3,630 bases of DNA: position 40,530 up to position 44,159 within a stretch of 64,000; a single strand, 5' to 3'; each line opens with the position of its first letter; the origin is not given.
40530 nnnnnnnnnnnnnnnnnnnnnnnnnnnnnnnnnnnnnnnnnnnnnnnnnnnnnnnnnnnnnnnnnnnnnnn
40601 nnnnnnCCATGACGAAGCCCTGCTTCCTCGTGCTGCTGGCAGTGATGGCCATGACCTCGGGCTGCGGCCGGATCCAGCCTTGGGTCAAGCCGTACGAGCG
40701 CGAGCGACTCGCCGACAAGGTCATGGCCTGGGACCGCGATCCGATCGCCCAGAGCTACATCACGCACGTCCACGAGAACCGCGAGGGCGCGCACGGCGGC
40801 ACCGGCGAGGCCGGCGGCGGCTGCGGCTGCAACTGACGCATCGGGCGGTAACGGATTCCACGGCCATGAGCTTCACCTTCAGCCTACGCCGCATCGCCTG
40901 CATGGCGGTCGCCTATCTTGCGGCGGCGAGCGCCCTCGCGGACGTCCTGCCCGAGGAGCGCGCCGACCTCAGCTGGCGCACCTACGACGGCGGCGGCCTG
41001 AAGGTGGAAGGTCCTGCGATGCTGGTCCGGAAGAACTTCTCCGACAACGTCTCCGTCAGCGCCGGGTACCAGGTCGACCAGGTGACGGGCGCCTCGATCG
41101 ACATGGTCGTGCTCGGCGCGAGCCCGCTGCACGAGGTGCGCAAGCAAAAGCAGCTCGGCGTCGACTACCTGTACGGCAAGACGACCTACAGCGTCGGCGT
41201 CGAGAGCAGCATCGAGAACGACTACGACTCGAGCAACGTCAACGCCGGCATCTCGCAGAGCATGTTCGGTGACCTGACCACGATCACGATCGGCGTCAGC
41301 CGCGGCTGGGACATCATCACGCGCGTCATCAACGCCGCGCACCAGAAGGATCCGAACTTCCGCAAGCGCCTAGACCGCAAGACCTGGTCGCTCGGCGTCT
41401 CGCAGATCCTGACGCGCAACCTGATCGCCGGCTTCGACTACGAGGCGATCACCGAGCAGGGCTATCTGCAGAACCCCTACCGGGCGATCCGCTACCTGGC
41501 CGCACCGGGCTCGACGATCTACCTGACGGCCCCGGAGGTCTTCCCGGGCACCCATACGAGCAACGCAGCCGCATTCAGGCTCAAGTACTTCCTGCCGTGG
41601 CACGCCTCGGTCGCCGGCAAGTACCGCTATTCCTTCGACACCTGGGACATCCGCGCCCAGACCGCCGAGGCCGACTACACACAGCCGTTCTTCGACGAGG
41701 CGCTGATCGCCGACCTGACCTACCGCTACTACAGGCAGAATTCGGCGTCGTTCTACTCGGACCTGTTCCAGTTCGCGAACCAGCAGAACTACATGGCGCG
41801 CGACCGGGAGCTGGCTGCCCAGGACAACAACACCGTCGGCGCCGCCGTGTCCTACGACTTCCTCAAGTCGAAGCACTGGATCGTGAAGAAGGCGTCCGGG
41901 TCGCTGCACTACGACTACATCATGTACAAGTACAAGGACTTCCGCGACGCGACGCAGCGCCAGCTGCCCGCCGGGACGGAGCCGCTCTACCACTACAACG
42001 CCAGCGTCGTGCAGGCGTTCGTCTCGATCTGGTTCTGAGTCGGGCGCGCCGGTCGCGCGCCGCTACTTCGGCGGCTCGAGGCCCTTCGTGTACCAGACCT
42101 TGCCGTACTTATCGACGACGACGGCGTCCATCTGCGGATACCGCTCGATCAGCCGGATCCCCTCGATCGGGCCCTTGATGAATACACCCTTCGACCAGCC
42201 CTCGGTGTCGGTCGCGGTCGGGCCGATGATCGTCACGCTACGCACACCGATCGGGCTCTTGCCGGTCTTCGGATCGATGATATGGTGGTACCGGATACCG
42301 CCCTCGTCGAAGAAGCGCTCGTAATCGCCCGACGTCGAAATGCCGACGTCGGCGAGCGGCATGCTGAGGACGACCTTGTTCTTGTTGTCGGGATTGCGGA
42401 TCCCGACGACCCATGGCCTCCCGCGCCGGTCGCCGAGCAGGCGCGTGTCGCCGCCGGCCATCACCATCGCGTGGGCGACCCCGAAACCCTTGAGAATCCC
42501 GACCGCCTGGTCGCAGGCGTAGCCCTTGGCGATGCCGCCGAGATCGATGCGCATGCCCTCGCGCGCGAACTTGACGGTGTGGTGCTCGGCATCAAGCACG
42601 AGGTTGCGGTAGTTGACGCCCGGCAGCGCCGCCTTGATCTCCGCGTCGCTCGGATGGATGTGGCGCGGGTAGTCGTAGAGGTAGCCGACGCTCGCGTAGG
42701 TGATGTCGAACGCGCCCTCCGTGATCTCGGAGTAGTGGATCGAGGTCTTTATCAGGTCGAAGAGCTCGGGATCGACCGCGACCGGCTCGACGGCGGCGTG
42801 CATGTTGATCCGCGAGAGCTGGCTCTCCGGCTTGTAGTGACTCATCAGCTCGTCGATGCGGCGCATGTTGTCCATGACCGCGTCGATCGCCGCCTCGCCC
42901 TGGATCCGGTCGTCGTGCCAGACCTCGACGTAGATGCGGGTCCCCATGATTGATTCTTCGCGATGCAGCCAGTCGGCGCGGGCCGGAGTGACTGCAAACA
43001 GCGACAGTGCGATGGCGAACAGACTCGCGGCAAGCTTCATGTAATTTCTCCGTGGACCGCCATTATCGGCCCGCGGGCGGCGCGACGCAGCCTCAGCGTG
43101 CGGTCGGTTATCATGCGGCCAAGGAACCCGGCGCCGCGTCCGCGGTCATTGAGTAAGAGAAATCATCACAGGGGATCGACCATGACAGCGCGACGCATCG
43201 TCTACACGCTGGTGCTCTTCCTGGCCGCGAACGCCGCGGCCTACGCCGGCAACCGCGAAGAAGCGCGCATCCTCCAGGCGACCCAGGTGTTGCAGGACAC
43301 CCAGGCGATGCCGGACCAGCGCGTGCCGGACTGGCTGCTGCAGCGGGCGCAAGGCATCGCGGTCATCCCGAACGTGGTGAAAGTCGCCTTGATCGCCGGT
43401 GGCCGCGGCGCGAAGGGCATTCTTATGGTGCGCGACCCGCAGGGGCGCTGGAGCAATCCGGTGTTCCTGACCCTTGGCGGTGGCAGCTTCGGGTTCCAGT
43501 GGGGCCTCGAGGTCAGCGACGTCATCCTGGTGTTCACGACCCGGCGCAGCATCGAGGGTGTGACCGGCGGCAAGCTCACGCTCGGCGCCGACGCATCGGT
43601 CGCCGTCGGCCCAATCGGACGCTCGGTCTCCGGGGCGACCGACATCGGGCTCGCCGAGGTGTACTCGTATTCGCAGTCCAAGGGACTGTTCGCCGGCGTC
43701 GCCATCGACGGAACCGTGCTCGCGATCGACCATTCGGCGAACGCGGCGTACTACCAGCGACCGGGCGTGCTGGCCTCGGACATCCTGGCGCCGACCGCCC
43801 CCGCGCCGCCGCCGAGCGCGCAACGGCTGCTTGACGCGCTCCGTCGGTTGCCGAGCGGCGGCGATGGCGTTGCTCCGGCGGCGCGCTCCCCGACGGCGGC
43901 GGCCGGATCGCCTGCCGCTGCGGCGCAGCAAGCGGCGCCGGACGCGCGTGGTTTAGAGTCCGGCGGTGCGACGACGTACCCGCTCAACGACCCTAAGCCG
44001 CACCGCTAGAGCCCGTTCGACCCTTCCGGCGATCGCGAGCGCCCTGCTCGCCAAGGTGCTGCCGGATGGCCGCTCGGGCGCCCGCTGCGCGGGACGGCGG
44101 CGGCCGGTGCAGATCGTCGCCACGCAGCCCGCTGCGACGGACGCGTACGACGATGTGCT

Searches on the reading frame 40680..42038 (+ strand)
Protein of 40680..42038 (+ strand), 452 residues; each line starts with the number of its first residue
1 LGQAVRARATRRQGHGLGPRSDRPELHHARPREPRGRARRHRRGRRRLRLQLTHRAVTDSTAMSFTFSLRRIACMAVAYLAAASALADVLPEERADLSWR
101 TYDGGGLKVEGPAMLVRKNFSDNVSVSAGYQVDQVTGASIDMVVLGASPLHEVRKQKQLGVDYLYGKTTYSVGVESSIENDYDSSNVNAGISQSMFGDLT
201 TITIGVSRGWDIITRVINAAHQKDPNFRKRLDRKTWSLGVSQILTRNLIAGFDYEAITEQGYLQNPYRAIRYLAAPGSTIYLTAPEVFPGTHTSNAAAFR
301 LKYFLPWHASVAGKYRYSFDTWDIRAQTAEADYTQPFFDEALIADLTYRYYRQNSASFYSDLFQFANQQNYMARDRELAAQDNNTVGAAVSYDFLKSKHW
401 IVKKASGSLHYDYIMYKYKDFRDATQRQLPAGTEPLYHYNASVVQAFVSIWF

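Call 10: search_protein_families(library=pfam, proteins=[window:40680-42038:+], max_evalue=0.01)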
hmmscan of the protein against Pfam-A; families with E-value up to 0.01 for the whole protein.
window:40680-42038:+ (452 aa): 1 family
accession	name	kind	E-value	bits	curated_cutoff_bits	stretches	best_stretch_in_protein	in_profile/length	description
PF12094.14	DUF3570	-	2.7e-41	142.2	25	1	146-401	107-388/427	Protein of unknown function (DUF3570)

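Call 56: search_protein_families(library=ncbifam, proteins=[window:40851-42038:+], max_evalue=0.01)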
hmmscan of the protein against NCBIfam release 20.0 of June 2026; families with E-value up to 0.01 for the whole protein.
window:40851-42038:+ (395 aa): 0 families

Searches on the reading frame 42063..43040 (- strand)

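Call 10: search_protein_families(library=pfam, proteins=[window:42063-43040:-], max_evalue=0.01)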
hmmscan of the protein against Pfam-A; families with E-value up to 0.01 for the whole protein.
window:42063-43040:- (325 aa): 1 family
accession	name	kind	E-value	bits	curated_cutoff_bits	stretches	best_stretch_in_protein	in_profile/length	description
PF02424.20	ApbE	-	1.3e-80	271.2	25.6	1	32-307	1-265/266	ApbE family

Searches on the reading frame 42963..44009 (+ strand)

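Call 10: search_protein_families(library=pfam, proteins=[window:42963-44009:+], max_evalue=0.01)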
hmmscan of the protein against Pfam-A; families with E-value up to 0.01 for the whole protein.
window:42963-44009:+ (348 aa): 1 family
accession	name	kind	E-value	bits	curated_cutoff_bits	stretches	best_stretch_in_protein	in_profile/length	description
PF04366.17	Ysc84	-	1.3e-37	128.8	25.1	1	173-295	2-126/127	Las17-binding protein actin regulator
